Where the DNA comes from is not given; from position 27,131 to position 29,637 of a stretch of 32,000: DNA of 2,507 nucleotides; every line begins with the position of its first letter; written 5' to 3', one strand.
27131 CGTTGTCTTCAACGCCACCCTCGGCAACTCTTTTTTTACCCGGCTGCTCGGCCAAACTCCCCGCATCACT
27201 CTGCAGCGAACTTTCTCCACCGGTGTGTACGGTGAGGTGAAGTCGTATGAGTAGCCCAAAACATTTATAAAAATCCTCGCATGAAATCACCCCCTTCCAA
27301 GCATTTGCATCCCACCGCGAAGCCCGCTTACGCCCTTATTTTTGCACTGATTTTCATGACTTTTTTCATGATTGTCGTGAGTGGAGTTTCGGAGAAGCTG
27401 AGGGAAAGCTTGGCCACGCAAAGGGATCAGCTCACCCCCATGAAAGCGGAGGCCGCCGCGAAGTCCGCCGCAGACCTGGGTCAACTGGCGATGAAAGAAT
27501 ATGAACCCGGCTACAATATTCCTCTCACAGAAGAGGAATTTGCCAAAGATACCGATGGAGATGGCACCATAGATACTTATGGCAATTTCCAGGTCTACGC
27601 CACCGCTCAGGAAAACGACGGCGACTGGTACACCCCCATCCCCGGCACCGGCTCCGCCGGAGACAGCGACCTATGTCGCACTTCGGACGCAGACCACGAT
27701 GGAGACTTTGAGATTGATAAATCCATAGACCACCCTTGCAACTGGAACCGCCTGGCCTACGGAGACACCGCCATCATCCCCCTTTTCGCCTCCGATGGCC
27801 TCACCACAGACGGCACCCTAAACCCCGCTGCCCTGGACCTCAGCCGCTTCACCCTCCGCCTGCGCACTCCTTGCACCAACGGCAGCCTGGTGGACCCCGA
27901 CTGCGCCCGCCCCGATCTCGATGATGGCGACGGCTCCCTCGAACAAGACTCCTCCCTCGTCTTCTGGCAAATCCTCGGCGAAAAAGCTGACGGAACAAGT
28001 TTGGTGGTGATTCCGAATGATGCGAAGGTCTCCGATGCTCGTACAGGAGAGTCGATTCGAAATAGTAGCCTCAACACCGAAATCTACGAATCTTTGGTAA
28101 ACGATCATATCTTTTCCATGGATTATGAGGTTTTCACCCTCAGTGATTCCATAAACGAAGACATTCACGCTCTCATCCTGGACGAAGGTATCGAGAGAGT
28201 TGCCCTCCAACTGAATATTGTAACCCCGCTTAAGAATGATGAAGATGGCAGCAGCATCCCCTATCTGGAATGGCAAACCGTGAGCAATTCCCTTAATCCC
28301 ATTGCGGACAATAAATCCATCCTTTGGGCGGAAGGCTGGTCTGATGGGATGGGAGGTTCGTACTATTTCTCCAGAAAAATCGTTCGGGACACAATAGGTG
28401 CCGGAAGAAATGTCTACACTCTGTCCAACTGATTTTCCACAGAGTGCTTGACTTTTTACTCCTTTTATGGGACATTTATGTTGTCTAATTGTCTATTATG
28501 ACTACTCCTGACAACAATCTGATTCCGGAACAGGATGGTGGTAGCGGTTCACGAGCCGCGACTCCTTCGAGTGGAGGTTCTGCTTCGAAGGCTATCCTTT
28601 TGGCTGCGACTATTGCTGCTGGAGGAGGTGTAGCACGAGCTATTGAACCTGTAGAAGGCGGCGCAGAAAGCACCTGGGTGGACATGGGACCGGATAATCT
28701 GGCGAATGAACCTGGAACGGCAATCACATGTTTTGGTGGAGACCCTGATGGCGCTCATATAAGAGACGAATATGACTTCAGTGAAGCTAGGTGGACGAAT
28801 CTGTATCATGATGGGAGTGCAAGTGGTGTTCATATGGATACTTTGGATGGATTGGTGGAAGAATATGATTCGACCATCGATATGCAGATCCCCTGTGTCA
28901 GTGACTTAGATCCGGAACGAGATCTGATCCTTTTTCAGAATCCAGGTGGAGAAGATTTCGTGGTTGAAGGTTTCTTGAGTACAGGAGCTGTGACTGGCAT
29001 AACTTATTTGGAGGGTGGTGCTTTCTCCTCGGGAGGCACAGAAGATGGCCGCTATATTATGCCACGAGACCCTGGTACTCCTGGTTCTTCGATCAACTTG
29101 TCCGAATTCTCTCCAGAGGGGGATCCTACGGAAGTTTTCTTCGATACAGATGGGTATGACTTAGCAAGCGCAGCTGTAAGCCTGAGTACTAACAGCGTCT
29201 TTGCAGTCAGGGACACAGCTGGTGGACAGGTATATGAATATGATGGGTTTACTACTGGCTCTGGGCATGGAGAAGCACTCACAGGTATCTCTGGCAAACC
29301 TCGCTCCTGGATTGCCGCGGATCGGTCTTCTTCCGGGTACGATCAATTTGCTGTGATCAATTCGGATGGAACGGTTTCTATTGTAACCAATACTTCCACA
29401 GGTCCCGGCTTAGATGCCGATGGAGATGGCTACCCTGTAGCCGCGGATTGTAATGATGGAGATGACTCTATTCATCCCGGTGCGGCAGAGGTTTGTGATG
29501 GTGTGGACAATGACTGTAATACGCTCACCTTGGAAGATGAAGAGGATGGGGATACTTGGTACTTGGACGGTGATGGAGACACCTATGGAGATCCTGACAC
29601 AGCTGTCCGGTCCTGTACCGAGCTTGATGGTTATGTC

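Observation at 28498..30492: Large surface protein combining Cys-rich metal-binding-type motifs, a Gly/Asp stalk and an NPQTG cell-wall sorting signal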

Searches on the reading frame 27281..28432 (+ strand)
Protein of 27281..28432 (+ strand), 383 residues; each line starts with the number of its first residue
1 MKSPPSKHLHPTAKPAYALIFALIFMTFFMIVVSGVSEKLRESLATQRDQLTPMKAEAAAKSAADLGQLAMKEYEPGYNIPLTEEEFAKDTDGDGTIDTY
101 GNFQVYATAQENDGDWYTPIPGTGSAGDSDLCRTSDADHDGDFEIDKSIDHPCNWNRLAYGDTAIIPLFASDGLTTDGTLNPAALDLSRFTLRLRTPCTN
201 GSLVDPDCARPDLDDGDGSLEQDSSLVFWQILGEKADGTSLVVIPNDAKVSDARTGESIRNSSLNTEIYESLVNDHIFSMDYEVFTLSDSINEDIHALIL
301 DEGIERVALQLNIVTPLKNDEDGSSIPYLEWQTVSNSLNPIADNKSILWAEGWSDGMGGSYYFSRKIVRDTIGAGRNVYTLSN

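Call 7: search_protein_families(library=pfam, proteins=[window:27281-28432:+], max_evalue=0.01)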
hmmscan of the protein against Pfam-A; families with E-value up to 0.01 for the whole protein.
window:27281-28432:+ (383 aa): 0 families

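Call 39: search_protein_families(library=ncbifam, proteins=[window:27281-28432:+], max_evalue=0.01)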
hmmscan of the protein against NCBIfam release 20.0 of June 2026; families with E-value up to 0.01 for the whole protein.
window:27281-28432:+ (383 aa): 0 families

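Call 42: find_related_loci(query=A2, collection=metagenome_contigs, flank=10000)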
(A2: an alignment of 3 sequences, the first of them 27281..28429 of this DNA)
Query A2 (383 aa) in metagenome_contigs; peptide patterns used: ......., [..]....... (x = any residue, [..] = any of these).
79 stretches matched a pattern; 32 encode a relative of the query (tblastn E <= 1e-3); 32 distinct loci.
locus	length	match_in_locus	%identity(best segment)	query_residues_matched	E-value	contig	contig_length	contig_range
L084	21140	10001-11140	47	6-383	1e-101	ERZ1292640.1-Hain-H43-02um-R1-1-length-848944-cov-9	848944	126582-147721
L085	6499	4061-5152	45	14-383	2e-95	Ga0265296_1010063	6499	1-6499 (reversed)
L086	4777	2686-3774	44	13-383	2e-93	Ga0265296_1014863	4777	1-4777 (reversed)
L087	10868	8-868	46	90-383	2e-74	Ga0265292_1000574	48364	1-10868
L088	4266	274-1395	39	13-383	5e-70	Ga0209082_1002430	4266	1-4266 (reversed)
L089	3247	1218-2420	39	12-383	3e-68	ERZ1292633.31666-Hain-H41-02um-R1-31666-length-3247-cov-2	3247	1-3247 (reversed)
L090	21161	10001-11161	34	15-383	1e-58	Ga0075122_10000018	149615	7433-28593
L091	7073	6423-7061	42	8-217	4e-47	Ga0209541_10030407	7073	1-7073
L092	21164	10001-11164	42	1-383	4e-77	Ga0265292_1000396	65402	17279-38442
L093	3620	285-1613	29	12-383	2e-42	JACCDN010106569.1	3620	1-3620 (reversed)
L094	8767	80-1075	32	98-383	2e-37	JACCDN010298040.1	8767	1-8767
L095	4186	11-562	38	223-383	2e-28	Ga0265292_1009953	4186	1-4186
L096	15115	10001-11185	27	18-354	1e-26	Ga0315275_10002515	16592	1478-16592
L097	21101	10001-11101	27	18-354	1e-24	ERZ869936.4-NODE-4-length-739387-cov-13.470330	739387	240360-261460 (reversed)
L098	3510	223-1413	26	8-354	9e-19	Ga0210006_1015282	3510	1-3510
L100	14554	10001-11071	27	1-360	4e-18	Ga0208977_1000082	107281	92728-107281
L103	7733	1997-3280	22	2-354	6e-15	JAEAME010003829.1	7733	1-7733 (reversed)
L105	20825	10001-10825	28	14-261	2e-18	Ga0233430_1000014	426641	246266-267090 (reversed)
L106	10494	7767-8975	25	6-354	5e-14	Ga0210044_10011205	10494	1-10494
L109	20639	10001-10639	26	18-207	2e-10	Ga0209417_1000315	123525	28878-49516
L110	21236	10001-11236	23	13-372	8e-9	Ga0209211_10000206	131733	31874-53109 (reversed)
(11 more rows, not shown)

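Call 56: search_protein_families(library=pfam, proteins=[L084:15381-16316:-, L092:16178-16777:-, L084:7577-8053:+, L109:749-1171:+, L110:15059-16366:+, L106:728-2998:-, L084:16341-17018:-], max_evalue=0.01)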
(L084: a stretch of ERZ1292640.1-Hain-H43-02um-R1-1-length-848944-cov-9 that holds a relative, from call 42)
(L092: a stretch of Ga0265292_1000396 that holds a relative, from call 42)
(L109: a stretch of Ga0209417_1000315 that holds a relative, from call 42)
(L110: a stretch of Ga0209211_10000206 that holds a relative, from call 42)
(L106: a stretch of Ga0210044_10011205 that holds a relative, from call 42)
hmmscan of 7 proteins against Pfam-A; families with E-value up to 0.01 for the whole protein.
L084:15381-16316:- (311 aa): 1 family
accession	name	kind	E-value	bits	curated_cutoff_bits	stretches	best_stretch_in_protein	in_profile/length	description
PF06691.16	DUF1189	-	1.5e-22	80.8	28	2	137-293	88-241/244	Protein of unknown function (DUF1189)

L092:16178-16777:- (199 aa): 0 families

L084:7577-8053:+ (158 aa): 0 families

L109:749-1171:+ (140 aa): 0 families

L110:15059-16366:+ (435 aa): 1 family
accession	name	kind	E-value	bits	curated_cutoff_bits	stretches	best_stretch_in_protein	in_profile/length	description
PF01566.24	Nramp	-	1.3e-84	284.8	29.8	1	43-405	1-356/357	Natural resistance-associated macrophage protein-like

L106:728-2998:- (756 aa): 7 families
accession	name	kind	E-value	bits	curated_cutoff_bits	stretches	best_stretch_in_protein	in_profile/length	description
PF01580.24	FtsK_SpoIIIE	-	5.7e-68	229.1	24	1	391-589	2-221/221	FtsK/SpoIIIE family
PF17854.6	FtsK_alpha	-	7e-30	103.7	22.9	1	285-383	2-101/101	FtsK alpha domain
PF09397.16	FtsK_gamma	-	1.7e-24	85.7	30.6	1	695-755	2-62/63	Ftsk gamma domain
PF13491.11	FtsK_4TM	-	5.7e-10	39.6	23.1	1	53-182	43-167/171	4TM region of DNA translocase FtsK/SpoIIIE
PF01935.23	DUF87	-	0.0019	18.8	23.2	1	416-468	10-61/220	Helicase HerA, central domain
PF20703.3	nSTAND1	-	0.0021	18.2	27.1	1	411-574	17-149/379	Novel STAND NTPase 1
PF12846.13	AAA_10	-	0.0038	16.8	27.5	0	427-469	21-59/362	AAA-like domain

L084:16341-17018:- (225 aa): 1 family
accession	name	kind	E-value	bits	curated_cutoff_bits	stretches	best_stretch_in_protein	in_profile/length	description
PF00590.25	TP_methylase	-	4.4e-33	115.4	27.8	1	3-201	2-211/212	Tetrapyrrole (Corrin/Porphyrin) Methylases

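Call 83: search_protein_families(library=pfam, proteins=[L088:1459-3300:+, L090:11226-13154:+, L092:11199-13226:+, L094:1140-2450:+, L095:602-2584:+, L096:11332-13401:+, L097:11246-13270:+, L100:11195-13345:+, L103:3437-5752:+, L109:11364-13634:+], max_evalue=0.01)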
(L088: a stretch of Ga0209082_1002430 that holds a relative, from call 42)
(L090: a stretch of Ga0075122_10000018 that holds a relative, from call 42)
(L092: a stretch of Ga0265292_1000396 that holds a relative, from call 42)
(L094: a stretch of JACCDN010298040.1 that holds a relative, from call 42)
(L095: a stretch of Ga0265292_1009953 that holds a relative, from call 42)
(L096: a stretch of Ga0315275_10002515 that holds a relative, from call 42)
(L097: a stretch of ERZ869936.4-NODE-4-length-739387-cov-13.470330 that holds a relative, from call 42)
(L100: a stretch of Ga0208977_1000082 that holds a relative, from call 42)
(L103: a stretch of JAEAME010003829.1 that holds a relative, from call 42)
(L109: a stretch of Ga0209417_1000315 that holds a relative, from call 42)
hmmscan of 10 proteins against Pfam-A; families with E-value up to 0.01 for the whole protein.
L088:1459-3300:+ (613 aa): 0 families

L090:11226-13154:+ (642 aa): 0 families

L092:11199-13226:+ (675 aa): 3 families
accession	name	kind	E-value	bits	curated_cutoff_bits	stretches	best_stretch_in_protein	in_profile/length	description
PF11617.13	Cu-binding_MopE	-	1.4e-09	38.4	27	1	297-325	1-28/30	Putative metal-binding motif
PF22352.2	K319L-like_PKD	-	0.00012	22.4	27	1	357-423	14-80/84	K319L-like, PKD domain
PF00801.26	PKD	-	0.00015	22.1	23.5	1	348-420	8-74/80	PKD domain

L094:1140-2450:+ (436 aa): 0 families

L095:602-2584:+ (660 aa): 0 families

L096:11332-13401:+ (689 aa): 2 families
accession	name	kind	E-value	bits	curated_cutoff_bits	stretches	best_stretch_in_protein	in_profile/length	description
PF05616.18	Neisseria_TspB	-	0.00059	18.9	20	1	364-495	315-447/517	Neisseria meningitidis TspB protein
PF05887.16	Trypan_PARP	-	0.0042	17.5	100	0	359-426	45-112/134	Procyclic acidic repetitive protein (PARP)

L097:11246-13270:+ (674 aa): 0 families

L100:11195-13345:+ (716 aa): 0 families

L103:3437-5752:+ (771 aa): 0 families

L109:11364-13634:+ (756 aa): 1 family
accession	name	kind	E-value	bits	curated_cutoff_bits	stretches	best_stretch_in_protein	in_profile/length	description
PF02412.23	TSP_3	-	8.4e-14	51.4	25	1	409-445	2-36/36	Thrombospondin type 3 repeat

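Call 84: search_protein_families(library=pfam, proteins=[L109:5661-7646:+, L109:7739-8410:+, L109:4203-5627:-, L109:2310-3572:-, L084:1676-7324:+, L084:8132-10000:+, L097:16027-16665:+, L105:11113-13257:-], max_evalue=0.01)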
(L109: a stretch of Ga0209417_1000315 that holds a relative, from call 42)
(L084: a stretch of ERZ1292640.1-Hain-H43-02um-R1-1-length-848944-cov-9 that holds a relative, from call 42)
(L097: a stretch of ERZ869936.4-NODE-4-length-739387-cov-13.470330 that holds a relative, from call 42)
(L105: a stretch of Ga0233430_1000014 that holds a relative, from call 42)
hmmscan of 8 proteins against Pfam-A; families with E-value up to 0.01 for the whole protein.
L109:5661-7646:+ (661 aa): 1 family
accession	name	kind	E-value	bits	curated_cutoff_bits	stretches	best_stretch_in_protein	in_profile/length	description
PF11617.13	Cu-binding_MopE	-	0.0025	18.4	27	1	291-320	1-27/30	Putative metal-binding motif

L109:7739-8410:+ (223 aa): 1 family
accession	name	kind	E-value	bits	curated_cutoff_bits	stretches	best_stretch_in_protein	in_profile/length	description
PF07963.17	N_methyl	-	3.5e-07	29.9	21.2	1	12-32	4-24/27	Prokaryotic N-terminal methylation motif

L109:4203-5627:- (474 aa): 0 families

L109:2310-3572:- (420 aa): 2 families
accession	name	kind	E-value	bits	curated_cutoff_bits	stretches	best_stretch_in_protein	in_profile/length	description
PF04055.27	Radical_SAM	-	1.2e-28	100.7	29.5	1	136-314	1-165/166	Radical SAM superfamily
PF00919.26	UPF0004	-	1.6e-21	76.5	27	1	2-91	1-87/98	Uncharacterized protein family UPF0004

L084:1676-7324:+ (1882 aa): 5 families
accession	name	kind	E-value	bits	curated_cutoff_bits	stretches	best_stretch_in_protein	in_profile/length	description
PF05593.20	RHS_repeat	-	5.2e-23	81.3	22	3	1228-1255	1-28/38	RHS Repeat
PF03534.18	SpvB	-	7.3e-20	71.8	22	1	59-222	3-185/287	Salmonella virulence plasmid 65kDa B protein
PF13517.12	FG-GAP_3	-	5.2e-09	37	26.9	4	593-658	1-60/61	FG-GAP-like repeat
PF01839.29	FG-GAP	-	5.9e-09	36.1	22.1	1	414-434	8-30/37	FG-GAP repeat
PF14449.11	PT-TG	-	2.1e-06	28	23.5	1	1733-1780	8-57/68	Pre-toxin TG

L084:8132-10000:+ (622 aa): 1 family
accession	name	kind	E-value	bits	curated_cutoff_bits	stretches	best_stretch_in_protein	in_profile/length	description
PF00395.25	SLH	-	1.3e-19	70.4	20.8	2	453-490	6-43/44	S-layer homology domain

L097:16027-16665:+ (212 aa): 0 families

L105:11113-13257:- (714 aa): 1 family
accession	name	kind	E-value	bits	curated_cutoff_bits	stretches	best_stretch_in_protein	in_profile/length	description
PF00526.23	Dicty_CTDC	-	0.00029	21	27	1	484-503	1-19/24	Dictyostelium (slime mold) repeat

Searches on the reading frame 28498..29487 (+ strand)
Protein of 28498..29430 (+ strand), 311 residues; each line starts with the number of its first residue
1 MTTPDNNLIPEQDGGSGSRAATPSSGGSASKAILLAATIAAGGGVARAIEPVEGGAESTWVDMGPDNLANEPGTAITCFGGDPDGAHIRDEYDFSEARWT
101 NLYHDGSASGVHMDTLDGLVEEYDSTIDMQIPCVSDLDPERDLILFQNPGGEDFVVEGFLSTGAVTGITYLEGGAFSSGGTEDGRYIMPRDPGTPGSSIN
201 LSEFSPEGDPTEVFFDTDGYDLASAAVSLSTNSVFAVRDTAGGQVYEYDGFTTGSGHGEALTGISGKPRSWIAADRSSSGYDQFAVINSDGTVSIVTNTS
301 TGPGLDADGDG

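Call 33: search_protein_representatives(protein=window:28498-29430:+)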
Query: 311 residues. Proteins with E-value up to 0.001 (for the whole library): 3; up to 1e-10: 3; up to 1e-30: 2. The best 3 are listed.
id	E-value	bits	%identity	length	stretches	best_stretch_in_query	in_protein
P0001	1.2e-70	254.7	100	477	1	188-311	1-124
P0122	8.0e-51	189.5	43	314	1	40-310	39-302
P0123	7.9e-24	100.9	43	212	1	133-311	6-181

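Call 36: find_encoding_contigs(protein=P0122, flank=10000, max_places=4)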
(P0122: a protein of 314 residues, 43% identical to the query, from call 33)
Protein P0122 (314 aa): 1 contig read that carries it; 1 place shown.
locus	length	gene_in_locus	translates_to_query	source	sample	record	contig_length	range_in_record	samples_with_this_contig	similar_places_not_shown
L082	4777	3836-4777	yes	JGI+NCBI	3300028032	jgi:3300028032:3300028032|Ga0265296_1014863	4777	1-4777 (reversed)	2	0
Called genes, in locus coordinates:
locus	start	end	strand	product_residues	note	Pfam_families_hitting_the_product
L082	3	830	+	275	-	PF00496:SBP_bac_5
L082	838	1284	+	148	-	PF01281:Ribosomal_L9_N, PF03948:Ribosomal_L9_C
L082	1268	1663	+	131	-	PF03652:RuvX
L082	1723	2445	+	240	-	PF13588:HSDR_N_2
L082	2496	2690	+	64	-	-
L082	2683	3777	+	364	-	-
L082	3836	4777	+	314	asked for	?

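Call 37: find_encoding_contigs(protein=P0123, flank=10000, max_places=4)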
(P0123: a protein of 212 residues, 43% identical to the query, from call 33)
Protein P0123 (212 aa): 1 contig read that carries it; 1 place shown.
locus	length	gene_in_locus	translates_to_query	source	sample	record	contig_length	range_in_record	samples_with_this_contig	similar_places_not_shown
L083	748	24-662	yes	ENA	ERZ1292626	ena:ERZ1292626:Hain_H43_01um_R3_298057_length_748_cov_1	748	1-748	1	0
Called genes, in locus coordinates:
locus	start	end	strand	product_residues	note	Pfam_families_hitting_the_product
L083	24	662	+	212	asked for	-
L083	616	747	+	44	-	?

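Call 68: find_homologous_proteins(query=window:28498-29430:+, max_evalue=0.001)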
Query window:28498-29430:+ (311 aa): 1 proteins with E <= 0.001 among 8000 candidates.
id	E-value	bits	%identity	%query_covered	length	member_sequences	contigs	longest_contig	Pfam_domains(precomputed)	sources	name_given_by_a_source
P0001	3.7e-70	255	100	40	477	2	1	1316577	PF11617.14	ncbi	ncbi:MAG: putative metal-binding motif-containing protein [Candidatus Gracilibacteria bacterium]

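Call 81: predict_structure(alignment_id=A5)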
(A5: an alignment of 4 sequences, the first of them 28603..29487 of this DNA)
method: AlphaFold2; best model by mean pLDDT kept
length: 295 residues; sequences in the alignment: 4
mean_pLDDT: 32.3   pTM: 0.22
mean pLDDT of the five models: 32.3, 32.1, 28.9, 26.9, 26.6
residues with pLDDT >= 90: 0; 70-90: 0; 50-70: 14; < 50: 281
segments of 3 or more residues with pLDDT < 50: 1-53, 59-63, 69-74, 79-86, 88-295
pLDDT, mean of each block of 10 residues (from residue 1): 26 25 29 33 38 48 50 48 46 31 27 27 25 23 24 24 28 31 36 40 35 36 30 27 29 32 27 33 31 27
secondary structure, 60 per line:
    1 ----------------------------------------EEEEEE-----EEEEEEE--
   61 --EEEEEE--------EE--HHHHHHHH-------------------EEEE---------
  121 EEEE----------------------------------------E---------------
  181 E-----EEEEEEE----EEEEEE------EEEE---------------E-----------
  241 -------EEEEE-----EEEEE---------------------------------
elements in order: E41-46 E52-58 E63-68 H81-88 E108-111 E121-124 E187-193 E198-203 E210-213 E248-252 E258-262
